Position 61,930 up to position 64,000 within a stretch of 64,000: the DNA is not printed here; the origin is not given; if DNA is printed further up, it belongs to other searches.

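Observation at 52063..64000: Giant (more than 3,978-codon) sortase-anchored mosaic surface protein that runs off the window edge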

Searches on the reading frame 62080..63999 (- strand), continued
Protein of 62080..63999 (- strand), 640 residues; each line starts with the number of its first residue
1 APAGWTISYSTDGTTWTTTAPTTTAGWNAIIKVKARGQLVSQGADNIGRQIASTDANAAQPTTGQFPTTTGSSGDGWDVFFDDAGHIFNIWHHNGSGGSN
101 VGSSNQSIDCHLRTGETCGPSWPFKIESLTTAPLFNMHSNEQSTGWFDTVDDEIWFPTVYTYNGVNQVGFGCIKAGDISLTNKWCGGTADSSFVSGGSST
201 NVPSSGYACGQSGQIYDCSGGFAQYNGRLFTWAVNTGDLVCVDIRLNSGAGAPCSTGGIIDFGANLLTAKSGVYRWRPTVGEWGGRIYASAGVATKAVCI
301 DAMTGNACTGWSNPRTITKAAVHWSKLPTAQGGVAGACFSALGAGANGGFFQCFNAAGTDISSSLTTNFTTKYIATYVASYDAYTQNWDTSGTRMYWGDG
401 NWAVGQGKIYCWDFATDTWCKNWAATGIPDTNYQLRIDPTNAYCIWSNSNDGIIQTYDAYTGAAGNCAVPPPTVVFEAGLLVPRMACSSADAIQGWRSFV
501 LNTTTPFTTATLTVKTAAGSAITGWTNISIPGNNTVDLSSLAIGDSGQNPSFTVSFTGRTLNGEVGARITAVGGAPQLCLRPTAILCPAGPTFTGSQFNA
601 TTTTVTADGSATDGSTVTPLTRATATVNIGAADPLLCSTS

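Call 38: search_protein_families(library=pfam, alignment_id=A3, max_evalue=5)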
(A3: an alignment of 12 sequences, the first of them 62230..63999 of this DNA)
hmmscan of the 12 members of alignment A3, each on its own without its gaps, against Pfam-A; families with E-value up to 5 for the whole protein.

A. member 1, window:62230-63999:- (590 aa): 0 families

B. families by the number of members that match (of 12 scanned): 3 families
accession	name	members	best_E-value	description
PF19376.4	DUF5951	1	0.13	Family of unknown function (DUF5951)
PF22449.2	Fim1F_C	1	0.19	Fim1F, C-terminal domain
PF09122.16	DUF1930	1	0.26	Domain of unknown function (DUF1930)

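Call 48: search_protein_representatives(alignment_id=A3)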
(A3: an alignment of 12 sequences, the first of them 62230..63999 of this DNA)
Query: 12 sequences, 664 profile positions. Proteins with E-value up to 0.001 (for the whole library): 1019; up to 1e-10: 828; up to 1e-30: 508. The best 150 are listed.
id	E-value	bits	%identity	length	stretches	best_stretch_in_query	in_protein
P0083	6.4e-249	844.6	-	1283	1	13-664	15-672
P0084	1.3e-248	843.6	-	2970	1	13-664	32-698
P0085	1.8e-231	786.9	-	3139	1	38-663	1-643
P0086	2.1e-230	783.4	-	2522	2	50-664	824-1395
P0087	6.3e-216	735.6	-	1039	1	44-664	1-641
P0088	4.0e-211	719.7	-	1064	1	15-664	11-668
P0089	4.4e-196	670.0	-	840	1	12-664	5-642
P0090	4.7e-195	666.6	-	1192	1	18-664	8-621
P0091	1.8e-186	638.2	-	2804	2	70-664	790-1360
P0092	2.3e-185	634.6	-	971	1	6-664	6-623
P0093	4.7e-181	620.3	-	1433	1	17-664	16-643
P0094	2.0e-177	608.4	-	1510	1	10-664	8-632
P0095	2.9e-174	597.9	-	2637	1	24-664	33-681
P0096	2.1e-173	595.1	-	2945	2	60-664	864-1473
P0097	2.9e-172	591.3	-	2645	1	29-664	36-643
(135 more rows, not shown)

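Call 50: find_homologous_proteins(query=A3, max_evalue=1e-10)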
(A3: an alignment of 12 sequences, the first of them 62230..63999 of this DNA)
Query A3 (12 sequences) (590 aa, profile of the alignment): 21 proteins with E <= 1e-10 among 8000 candidates.
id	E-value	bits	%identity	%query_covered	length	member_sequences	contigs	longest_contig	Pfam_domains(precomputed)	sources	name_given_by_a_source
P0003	1.9e-256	871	51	100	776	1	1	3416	-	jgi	jgi:hypothetical protein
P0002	1.3e-252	858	51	100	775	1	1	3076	-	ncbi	ncbi:MAG: hypothetical protein RL280_1469, partial [Actinomycetota bacterium]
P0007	1.1e-233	796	38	100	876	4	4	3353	PF13620.13,PF17210.10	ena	-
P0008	2.3e-231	788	38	100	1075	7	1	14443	PF19076.7,PF13620.13,PF17210.10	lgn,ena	-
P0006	7.3e-224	763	39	100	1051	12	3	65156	PF19076.7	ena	-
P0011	7.0e-211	721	33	95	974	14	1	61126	PF17963.8,PF19076.7,PF00746.27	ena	-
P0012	9.1e-197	674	30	100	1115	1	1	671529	PF00691.26,PF19076.7,PF13620.13,PF17210.10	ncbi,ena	-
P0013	2.7e-195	669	29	99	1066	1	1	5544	PF04122.18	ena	-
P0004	4.8e-187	642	61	70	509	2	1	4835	-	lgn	-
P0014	1.3e-180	621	26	100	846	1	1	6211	PF00041.28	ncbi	ncbi:MAG: hypothetical protein RJB57_249 [Actinomycetota bacterium]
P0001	1.8e-174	600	81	60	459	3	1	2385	-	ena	-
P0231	2.9e-174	600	29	100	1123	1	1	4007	PF00691.26,PF19076.7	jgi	jgi:outer membrane protein OmpA-like peptidoglycan-associated protein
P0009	8.1e-149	515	49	61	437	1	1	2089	-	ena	-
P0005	4.1e-137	477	63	48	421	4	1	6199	-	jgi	jgi:hypothetical protein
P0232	3.0e-130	454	66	45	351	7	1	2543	-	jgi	-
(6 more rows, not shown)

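Call 68: predict_structure(alignment_id=A4)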
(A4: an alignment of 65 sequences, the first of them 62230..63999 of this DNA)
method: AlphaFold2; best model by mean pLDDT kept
length: 590 residues; sequences in the alignment: 65
mean_pLDDT: 85.6   pTM: 0.78
mean pLDDT of the five models: 85.6, 83.4, 83.4, 82.9, 82.5
residues with pLDDT >= 90: 293; 70-90: 211; 50-70: 82; < 50: 4
segments of 3 or more residues with pLDDT < 50: 99-101
pLDDT, mean of each block of 10 residues (from residue 1): 89 96 91 90 91 86 65 78 91 66 71 90 79 72 91 94 90 91 89 88 63 78 95 91 94 93 72 75 95 89 95 92 92 91 70 95 86 76 77 90 78 94 85 89 88 87 78 80 79 94 92 90 95 97 94 89 87 89 61
secondary structure, 60 per line:
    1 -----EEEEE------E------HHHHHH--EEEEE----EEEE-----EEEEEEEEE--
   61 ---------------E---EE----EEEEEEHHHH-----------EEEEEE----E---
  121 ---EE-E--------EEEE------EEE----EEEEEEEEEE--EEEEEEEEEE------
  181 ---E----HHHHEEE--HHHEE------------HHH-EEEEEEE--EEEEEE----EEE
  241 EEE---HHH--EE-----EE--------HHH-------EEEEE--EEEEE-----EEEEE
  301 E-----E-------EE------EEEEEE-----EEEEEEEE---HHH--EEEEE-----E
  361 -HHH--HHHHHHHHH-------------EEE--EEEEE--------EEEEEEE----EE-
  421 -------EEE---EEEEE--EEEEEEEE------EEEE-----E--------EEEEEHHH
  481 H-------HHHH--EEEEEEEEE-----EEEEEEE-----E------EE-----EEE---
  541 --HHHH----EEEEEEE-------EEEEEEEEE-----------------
elements in order: E6-10 H24-29 E32-36 E41-44 E50-58 E86-91 H92-95 E107-112 E136-139 E146-148 E153-162 E165-174 H189-192 E193-195 E219-225 E228-233 E238-243 E279-283 E286-290 E296-301 E323-328 E334-341 E350-354 H367-375 E389-391 E394-398 E407-413 E428-430 E434-438 E441-448 E455-458 E473-477 H478-481 H489-492 E495-503 E509-515 E535-537 H543-546 E551-557 E565-573

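Call 70: fold_search(model_id=the predicted structure, library=pdb)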
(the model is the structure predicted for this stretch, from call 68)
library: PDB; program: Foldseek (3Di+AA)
matches with E <= 10: 1177; with E <= 0.001: 219
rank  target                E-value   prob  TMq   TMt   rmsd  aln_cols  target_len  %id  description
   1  8ic1_A                1.0e-08  1.00  0.24  0.28  16.2       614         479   11  endo-alpha-D-arabinanase EndoMA1 D51N mutant from Microbacterium arabinogalactanolyticum in complex with arabinooligos (released 2023-08-16)
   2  8hhv_A                4.3e-08  1.00  0.22  0.25  16.4       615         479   11  endo-alpha-D-arabinanase EndoMA1 from Microbacterium arabinogalactanolyticum (released 2023-08-16)
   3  9no3_A                8.8e-08  1.00  0.24  0.29  16.7       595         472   10  The bifunctional arabinofuranosidase/xylosidase from metagenome of Pseudacanthotermes militaris. (released 2025-10-08)
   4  8blw_B                1.9e-07  1.00  0.34  0.32  17.6       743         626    9  Vitamin B12 transporter BtuB1 with lipoprotein BtuG1 from B. theta (released 2023-08-16)
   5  3nqh                  3.1e-07  1.00  0.25  0.31  20.4       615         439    8  Crystal structure of a glycosyl hydrolase (BT_2959) from BACTEROIDES THETAIOTAOMICRON VPI-5482 at 2.11 A resolution (released 2010-07-28)
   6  9no3_D                5.5e-07  1.00  0.22  0.26  16.8       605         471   10  The bifunctional arabinofuranosidase/xylosidase from metagenome of Pseudacanthotermes militaris. (released 2025-10-08)
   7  9jg6_a                6.2e-07  1.00  0.29  0.34  19.7       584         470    9  The tail-complex structure of phage P22 (released 2025-02-26)
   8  8ptf                  9.5e-07  1.00  0.37  0.58   7.8       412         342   10  The surface-exposed lipo-protein of BtuG2 in complex with cyanocobalamin. (released 2024-07-24)
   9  8ptd                  1.3e-06  1.00  0.35  0.56   8.9       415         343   12  The surface-exposed lipo-protein of BtuG1 in complex with cyanocobalamin. (released 2024-07-24)
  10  8s9p_B                2.2e-06  0.99  0.16  0.11  26.8       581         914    9  1:1:1 agrin/LRP4/MuSK complex (released 2023-05-17)
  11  7cqy_F                2.3e-06  1.00  0.33  0.41  12.0       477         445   10  Tetrathionate hydrolase from Acidithiobacillus ferrooxidans mutant - D325N (released 2021-01-27)
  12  3vh0_A                2.4e-06  1.00  0.29  0.48   7.0       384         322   10  Crystal structure of E. coli YncE complexed with DNA (released 2011-11-16)
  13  7cqy_C                2.4e-06  1.00  0.32  0.43  11.0       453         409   10  Tetrathionate hydrolase from Acidithiobacillus ferrooxidans mutant - D325N (released 2021-01-27)
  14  6ck1_D                3.3e-06  1.00  0.23  0.32  15.8       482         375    9  Crystal structure of Paracoccus denitrificans AztD (released 2019-03-06)
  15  6l8a_F                3.5e-06  1.00  0.24  0.29  14.7       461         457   10  Tetrathionate hydrolase from Acidithiobacillus ferrooxidans (released 2020-11-11)
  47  6l8a_A                1.9e-05  1.00  0.31  0.38  10.2       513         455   10  Tetrathionate hydrolase from Acidithiobacillus ferrooxidans (released 2020-11-11)
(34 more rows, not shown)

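Call 88: search_protein_families(library=pfam, proteins=[L012:8839-9489:+, L012:8176-8835:+, L012:13375-14637:+, L012:9710-13318:+, L012:7138-8127:-], max_evalue=0.001)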
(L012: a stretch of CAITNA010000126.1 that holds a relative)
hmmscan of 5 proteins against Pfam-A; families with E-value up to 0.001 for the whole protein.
L012:8839-9489:+ (216 aa): 1 family
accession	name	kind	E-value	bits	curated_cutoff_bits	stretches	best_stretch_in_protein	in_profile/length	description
PF04203.18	Sortase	-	2.2e-29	102.2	26.6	1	67-200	1-124/125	Sortase domain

L012:8176-8835:+ (219 aa): 2 families
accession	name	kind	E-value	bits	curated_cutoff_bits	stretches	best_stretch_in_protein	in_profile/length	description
PF00072.30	Response_reg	-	3.9e-14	53.2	30.2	1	13-91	2-79/111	Response regulator receiver domain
PF08281.18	Sigma70_r4_2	-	9.1e-05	22.5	25.7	1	161-189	23-51/54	Sigma-70, region 4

L012:13375-14637:+ (420 aa): 2 families
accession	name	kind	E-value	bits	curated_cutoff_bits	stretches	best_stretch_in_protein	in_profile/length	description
PF00587.30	tRNA-synt_2b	-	8.4e-34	117.6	29.3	1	220-394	9-179/179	tRNA synthetase class II core domain (G, H, P, S and T)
PF02403.27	Seryl_tRNA_N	-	1.3e-24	87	28.2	1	1-105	1-107/108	Seryl-tRNA synthetase N-terminal domain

L012:9710-13318:+ (1202 aa): 5 families
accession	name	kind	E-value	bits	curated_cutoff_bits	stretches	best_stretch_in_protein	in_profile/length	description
PF19076.6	CshA_repeat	-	6.7e-28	97.8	27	3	919-1024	4-103/103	Surface adhesin CshA repetitive domain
PF17963.7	Big_9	-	1.5e-08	35.8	23.6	1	1076-1162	13-89/89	Bacterial Ig domain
PF17210.9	SdrD_B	-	2.8e-08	34.4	29.7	1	693-784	20-102/112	SdrD B-like domain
PF17892.7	Cadherin_5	-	3.3e-07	30.5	26.5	1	1114-1162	48-96/98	Cadherin-like domain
PF13620.12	CarboxypepD_reg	-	0.00032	21.4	32.3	1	683-749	1-58/82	Carboxypeptidase regulatory-like domain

L012:7138-8127:- (329 aa): 3 families
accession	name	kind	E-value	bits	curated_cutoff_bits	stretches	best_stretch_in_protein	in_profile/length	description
PF00781.29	DAGK_cat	-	2e-19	69.8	23.6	1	45-137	32-123/125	Diacylglycerol kinase catalytic domain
PF19279.4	YegS_C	-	8.6e-12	45.5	27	1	159-326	5-155/158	YegS C-terminal NAD kinase beta sandwich-like domain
PF01513.26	NAD_kinase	-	4.9e-05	24.1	25.5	1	58-95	62-97/130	ATP-NAD kinase N-terminal domain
